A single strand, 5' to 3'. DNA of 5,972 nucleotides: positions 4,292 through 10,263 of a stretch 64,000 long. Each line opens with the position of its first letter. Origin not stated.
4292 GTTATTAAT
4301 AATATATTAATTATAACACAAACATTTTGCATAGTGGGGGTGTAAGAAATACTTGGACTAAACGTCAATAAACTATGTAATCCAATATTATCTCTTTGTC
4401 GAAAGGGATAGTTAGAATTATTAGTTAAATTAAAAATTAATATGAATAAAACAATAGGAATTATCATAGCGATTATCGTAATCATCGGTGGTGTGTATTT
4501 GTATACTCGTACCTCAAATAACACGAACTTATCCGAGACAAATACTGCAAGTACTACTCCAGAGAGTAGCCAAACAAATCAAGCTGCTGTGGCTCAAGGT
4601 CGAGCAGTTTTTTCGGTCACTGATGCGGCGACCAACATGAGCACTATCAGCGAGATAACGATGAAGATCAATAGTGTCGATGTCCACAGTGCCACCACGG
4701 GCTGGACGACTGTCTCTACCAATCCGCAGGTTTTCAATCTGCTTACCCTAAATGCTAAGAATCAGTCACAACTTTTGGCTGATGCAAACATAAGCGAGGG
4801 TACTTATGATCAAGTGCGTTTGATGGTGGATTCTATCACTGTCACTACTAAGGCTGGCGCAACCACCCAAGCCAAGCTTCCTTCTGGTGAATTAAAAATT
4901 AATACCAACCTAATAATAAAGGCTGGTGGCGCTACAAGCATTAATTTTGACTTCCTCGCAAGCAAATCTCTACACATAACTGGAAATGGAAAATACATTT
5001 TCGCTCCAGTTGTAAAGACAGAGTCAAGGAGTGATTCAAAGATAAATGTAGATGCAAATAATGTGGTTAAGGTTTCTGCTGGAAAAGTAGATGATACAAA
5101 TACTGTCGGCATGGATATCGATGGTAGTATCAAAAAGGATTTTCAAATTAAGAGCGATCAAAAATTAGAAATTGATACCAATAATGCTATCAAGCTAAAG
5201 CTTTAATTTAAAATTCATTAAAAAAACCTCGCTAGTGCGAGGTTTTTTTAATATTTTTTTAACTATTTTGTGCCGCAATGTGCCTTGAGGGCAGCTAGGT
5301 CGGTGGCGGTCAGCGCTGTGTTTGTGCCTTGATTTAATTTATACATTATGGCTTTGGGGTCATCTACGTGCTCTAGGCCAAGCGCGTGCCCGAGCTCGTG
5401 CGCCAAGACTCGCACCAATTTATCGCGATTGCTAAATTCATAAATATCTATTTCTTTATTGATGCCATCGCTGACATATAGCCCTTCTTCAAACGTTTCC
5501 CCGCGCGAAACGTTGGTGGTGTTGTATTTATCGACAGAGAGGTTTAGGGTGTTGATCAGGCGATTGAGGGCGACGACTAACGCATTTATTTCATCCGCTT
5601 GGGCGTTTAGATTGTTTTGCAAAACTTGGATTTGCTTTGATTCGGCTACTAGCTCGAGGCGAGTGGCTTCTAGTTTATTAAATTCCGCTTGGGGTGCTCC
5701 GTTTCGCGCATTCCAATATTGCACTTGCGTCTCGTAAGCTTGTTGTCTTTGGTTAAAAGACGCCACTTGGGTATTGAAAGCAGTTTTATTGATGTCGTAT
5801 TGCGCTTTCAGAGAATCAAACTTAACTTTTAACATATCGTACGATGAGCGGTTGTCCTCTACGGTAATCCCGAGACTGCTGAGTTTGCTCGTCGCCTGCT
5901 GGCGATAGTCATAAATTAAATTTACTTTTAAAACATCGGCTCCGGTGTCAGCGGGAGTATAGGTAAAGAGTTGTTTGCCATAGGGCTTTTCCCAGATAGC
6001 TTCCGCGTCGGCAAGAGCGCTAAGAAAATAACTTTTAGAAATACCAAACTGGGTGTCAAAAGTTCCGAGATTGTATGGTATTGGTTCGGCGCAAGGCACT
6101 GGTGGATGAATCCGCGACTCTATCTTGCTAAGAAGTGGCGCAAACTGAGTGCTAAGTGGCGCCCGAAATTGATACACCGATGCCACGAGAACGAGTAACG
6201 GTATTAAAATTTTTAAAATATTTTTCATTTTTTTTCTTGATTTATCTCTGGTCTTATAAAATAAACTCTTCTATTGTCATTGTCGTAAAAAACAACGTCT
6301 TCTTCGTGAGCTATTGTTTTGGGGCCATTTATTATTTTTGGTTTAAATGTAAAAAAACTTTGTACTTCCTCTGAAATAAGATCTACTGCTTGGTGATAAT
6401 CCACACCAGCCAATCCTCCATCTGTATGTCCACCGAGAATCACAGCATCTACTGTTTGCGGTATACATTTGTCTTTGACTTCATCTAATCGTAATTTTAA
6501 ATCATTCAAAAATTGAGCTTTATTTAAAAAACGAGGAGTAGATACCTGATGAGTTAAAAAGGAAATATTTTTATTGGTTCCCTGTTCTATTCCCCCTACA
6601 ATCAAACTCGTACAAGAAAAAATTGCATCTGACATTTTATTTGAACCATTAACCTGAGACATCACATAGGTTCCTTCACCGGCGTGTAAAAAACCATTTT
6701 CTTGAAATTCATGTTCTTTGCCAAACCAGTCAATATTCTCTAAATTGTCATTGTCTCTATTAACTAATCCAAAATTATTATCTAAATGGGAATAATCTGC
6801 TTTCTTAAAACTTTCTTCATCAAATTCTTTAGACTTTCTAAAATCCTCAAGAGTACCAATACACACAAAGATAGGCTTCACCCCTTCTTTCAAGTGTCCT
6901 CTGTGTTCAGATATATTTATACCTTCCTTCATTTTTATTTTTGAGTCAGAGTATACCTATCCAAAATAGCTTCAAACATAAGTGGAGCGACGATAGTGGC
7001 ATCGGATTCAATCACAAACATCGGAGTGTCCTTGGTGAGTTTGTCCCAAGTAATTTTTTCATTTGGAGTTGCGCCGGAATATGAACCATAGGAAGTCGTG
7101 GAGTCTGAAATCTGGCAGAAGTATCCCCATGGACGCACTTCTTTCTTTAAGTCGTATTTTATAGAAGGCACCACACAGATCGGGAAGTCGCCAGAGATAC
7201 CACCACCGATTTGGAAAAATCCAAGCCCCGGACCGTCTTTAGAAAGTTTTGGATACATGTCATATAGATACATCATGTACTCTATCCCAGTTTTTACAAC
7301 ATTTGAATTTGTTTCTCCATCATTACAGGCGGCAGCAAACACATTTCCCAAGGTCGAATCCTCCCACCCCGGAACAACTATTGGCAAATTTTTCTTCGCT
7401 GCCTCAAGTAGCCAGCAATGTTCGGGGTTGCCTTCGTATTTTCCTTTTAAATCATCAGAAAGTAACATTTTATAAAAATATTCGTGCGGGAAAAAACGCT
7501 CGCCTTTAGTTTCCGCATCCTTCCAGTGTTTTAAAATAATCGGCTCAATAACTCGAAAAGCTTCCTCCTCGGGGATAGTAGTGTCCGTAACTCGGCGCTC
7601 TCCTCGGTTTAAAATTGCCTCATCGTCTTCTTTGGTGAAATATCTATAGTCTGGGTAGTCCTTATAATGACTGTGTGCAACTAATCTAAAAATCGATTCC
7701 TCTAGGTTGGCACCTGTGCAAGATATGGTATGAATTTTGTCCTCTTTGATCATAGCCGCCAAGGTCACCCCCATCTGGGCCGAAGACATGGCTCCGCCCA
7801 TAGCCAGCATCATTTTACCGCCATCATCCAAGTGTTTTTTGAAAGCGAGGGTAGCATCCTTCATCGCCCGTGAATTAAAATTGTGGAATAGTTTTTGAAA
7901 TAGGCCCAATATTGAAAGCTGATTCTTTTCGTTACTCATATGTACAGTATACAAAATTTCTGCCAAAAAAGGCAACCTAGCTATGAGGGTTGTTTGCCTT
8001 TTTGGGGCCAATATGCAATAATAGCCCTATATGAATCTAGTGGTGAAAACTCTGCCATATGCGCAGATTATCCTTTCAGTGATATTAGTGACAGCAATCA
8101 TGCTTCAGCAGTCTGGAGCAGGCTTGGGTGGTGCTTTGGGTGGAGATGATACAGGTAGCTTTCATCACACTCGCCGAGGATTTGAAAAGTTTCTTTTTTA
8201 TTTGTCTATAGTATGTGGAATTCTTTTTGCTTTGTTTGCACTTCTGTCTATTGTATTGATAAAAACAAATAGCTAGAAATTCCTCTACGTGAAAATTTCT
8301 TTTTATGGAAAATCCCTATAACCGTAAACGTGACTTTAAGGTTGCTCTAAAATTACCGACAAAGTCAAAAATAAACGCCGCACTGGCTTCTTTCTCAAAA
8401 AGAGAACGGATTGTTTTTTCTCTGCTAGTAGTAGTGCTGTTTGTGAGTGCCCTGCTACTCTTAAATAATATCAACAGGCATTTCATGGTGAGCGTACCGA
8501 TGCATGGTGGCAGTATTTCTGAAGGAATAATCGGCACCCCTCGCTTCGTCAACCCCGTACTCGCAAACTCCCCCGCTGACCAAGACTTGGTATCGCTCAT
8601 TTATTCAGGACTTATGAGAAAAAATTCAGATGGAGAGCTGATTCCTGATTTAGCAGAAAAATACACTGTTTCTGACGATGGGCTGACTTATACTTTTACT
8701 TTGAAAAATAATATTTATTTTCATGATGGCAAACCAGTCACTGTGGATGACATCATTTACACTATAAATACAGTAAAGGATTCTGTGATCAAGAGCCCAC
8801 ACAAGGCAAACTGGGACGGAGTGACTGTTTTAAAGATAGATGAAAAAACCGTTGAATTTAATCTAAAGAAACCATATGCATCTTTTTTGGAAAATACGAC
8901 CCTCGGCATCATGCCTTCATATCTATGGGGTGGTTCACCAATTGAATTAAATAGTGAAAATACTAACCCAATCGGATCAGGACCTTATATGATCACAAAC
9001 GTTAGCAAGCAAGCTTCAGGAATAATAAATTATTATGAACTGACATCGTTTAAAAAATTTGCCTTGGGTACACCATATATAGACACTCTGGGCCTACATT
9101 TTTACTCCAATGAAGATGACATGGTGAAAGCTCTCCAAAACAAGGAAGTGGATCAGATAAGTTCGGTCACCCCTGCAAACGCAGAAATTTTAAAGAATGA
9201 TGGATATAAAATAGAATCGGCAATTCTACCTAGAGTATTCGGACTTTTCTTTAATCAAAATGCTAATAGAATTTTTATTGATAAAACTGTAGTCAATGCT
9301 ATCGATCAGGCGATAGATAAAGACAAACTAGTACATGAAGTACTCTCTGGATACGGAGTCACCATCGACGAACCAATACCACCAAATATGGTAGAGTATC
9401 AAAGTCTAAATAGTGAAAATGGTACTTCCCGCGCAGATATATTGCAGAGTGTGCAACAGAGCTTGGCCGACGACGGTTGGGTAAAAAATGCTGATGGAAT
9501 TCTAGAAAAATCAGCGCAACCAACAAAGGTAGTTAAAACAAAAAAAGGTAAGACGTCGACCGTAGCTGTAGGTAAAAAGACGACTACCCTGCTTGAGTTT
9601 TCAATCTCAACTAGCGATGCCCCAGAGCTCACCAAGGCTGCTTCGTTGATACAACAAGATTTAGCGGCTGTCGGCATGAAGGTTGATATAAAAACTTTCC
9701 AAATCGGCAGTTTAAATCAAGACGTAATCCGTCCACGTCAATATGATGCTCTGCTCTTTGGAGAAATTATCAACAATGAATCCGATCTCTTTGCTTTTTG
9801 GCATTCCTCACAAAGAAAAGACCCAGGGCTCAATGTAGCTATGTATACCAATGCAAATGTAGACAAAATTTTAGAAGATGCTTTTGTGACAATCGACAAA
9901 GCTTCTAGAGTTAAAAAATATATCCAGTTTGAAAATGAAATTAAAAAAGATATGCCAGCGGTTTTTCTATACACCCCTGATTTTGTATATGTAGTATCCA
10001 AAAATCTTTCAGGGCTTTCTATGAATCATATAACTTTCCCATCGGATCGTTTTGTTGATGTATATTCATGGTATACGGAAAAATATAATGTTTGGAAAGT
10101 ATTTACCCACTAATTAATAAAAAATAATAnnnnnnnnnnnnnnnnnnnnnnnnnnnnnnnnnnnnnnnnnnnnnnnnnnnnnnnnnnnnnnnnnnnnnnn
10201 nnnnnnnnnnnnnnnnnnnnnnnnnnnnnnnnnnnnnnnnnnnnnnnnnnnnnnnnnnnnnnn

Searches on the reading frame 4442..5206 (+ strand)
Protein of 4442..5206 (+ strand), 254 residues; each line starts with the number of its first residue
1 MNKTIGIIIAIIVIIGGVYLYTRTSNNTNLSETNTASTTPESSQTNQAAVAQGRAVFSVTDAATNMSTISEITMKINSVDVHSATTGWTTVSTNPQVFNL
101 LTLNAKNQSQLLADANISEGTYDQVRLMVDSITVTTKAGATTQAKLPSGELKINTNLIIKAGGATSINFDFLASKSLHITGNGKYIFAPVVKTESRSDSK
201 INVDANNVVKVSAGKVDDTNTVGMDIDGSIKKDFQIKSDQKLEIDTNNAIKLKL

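Call 82: search_protein_families(library=pfam, proteins=[window:4442-5206:+], max_evalue=0.001)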
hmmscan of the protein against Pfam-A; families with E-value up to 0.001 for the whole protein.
window:4442-5206:+ (254 aa): 1 family
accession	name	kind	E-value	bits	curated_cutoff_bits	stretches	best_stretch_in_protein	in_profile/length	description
PF14321.11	DUF4382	-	1.1e-23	84.5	25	1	53-189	2-136/136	Domain of unknown function (DUF4382)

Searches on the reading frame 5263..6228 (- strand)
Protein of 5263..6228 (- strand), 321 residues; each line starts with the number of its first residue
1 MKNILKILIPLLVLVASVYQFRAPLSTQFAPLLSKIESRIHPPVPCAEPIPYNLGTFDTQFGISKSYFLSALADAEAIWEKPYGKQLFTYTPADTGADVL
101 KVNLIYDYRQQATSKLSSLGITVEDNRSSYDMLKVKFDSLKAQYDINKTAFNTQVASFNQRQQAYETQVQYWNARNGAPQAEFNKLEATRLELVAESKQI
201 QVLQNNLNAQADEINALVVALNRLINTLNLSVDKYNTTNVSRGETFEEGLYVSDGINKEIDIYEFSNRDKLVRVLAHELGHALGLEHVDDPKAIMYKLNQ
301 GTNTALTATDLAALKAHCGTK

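Call 36: search_protein_families(library=pfam, proteins=[window:5263-6228:-], max_evalue=5)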
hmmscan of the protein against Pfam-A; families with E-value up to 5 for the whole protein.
window:5263-6228:- (321 aa): 21 families
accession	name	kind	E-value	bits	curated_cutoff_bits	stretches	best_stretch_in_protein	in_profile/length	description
PF00413.30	Peptidase_M10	-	8.6e-10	39.1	24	1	266-314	103-154/159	Matrixin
PF13688.12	Reprolysin_5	-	0.0036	18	27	1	267-291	137-159/196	Metallo-peptidase family M12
PF01421.25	Reprolysin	-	0.0066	16.9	20.8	1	262-290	122-150/200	Reprolysin (M12B) family zinc metalloprotease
PF12388.14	Peptidase_M57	-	0.0075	16.4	21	1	200-289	61-151/212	Dual-action HEIGH metallo-peptidase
PF13574.12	Reprolysin_2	-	0.0093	16.3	27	1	252-292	106-146/195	Metallo-peptidase family M12B Reprolysin-like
PF13583.11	Reprolysin_4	-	0.014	15.5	22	1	268-289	133-153/203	Metallo-peptidase family M12B Reprolysin-like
PF02183.23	HALZ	-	0.019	15.5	28.1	1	130-146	7-23/43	Homeobox associated leucine zipper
PF17045.10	CEP63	-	0.019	15.2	33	1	103-232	74-200/263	Centrosomal protein of 63 kDa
PF13582.12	Reprolysin_3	-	0.024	15.6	22.4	1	268-287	103-122/123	Metallo-peptidase family M12B Reprolysin-like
PF01435.24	Peptidase_M48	-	0.026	14.8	20.3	1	217-286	48-80/186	Peptidase family M48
PF07998.17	Peptidase_M54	-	0.029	14.8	24.4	1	270-296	144-169/194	Peptidase family M54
PF10462.15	Peptidase_M66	-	0.04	13.3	20.6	1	272-288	193-209/306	Peptidase M66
PF15742.10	DUF4686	-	0.059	12.9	31.3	1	106-237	157-277/384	Domain of unknown function (DUF4686)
PF11874.13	DUF3394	-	0.1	12.7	28.2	1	101-171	94-161/181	Domain of unknown function (DUF3394)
PF24423.1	OVT1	-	0.16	12.8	30.9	1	121-151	36-66/100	Major antigen, helical domain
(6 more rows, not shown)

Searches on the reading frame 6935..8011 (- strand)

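Call 36: search_protein_families(library=pfam, proteins=[window:6935-8011:-], max_evalue=5)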
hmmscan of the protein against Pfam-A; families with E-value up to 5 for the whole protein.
window:6935-8011:- (358 aa): 1 family
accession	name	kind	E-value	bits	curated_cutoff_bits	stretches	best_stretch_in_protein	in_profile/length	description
PF01916.23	DS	-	6.5e-36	124.5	27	1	44-347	10-286/288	Deoxyhypusine synthase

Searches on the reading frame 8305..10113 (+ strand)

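Call 36: search_protein_families(library=pfam, proteins=[window:8305-10113:+], max_evalue=5)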
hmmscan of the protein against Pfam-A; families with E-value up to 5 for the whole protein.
window:8305-10113:+ (602 aa): 4 families
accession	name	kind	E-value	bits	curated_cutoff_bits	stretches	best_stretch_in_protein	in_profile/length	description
PF00496.27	SBP_bac_5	-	8e-63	213.2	32.4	1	111-500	1-359/368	Bacterial extracellular solute-binding proteins, family 5 Middle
PF19778.5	RE_endonuc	-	0.0027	18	23.4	1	512-567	3-58/108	Endonuclease domain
PF00350.29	Dynamin_N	-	0.082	13.4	27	1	255-309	102-156/168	Dynamin family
PF07833.16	Cu_amine_oxidN1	-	0.17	12.3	24.2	0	405-462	40-97/108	Copper amine oxidase N-terminal domain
